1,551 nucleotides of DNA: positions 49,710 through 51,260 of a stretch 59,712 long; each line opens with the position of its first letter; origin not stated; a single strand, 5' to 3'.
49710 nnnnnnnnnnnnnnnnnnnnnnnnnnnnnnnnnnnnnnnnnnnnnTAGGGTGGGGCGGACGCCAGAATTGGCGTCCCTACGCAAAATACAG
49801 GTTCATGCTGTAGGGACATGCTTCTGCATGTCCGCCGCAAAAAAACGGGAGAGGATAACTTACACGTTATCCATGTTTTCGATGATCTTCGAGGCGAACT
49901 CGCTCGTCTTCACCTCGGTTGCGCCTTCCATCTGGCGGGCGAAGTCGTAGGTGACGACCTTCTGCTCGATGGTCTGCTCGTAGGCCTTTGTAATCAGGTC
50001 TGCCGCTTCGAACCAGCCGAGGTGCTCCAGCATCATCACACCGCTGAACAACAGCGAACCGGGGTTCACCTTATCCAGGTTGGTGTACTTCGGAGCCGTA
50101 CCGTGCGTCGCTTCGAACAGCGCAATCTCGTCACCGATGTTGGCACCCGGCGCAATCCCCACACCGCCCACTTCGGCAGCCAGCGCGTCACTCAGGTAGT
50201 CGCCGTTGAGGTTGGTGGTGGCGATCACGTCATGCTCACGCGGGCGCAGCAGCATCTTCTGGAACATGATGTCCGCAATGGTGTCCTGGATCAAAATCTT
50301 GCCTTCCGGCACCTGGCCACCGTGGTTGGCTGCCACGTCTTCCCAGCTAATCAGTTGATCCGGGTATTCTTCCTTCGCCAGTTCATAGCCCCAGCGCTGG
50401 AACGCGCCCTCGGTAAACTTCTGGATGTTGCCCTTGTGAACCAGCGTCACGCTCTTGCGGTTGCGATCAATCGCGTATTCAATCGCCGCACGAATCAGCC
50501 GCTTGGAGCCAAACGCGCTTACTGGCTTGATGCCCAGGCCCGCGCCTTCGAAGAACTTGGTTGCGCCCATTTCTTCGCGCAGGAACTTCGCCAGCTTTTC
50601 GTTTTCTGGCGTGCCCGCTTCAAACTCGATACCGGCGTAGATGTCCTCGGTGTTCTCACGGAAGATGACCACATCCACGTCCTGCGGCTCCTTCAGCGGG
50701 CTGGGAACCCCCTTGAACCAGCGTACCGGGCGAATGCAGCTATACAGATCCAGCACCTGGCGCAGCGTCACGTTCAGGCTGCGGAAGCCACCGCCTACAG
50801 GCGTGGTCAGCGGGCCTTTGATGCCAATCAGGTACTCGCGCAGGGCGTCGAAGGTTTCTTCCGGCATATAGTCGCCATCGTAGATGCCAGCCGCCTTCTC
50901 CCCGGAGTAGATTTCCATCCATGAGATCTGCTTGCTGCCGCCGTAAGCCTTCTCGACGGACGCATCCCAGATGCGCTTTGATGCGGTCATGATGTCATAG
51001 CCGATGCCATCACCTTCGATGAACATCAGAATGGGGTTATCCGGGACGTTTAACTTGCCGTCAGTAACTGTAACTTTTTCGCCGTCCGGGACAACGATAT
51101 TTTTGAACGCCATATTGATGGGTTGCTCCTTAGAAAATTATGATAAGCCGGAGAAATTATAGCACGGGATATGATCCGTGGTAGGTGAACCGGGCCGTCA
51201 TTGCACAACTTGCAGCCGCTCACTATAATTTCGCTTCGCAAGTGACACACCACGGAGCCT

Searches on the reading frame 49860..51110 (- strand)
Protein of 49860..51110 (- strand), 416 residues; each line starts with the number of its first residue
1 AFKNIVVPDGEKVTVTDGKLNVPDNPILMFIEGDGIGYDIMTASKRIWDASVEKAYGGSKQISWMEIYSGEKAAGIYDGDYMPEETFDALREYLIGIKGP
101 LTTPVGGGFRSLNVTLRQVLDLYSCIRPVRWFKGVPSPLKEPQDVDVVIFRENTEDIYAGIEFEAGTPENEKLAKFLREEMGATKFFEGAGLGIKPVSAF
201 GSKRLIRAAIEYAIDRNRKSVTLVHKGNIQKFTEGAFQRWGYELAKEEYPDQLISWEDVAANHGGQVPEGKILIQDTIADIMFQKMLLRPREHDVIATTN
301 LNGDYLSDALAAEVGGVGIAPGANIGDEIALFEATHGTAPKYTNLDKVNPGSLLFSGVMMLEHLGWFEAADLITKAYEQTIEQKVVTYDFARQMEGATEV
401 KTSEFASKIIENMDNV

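Call 57: search_protein_families(library=pfam, proteins=[window:49860-51110:-], max_evalue=0.001)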
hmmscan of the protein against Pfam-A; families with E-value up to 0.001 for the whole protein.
window:49860-51110:- (416 aa): 1 family
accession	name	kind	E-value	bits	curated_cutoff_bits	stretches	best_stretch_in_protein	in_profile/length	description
PF00180.25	Iso_dh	-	1.4e-84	284.8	27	1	29-409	3-348/348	Isocitrate/isopropylmalate dehydrogenase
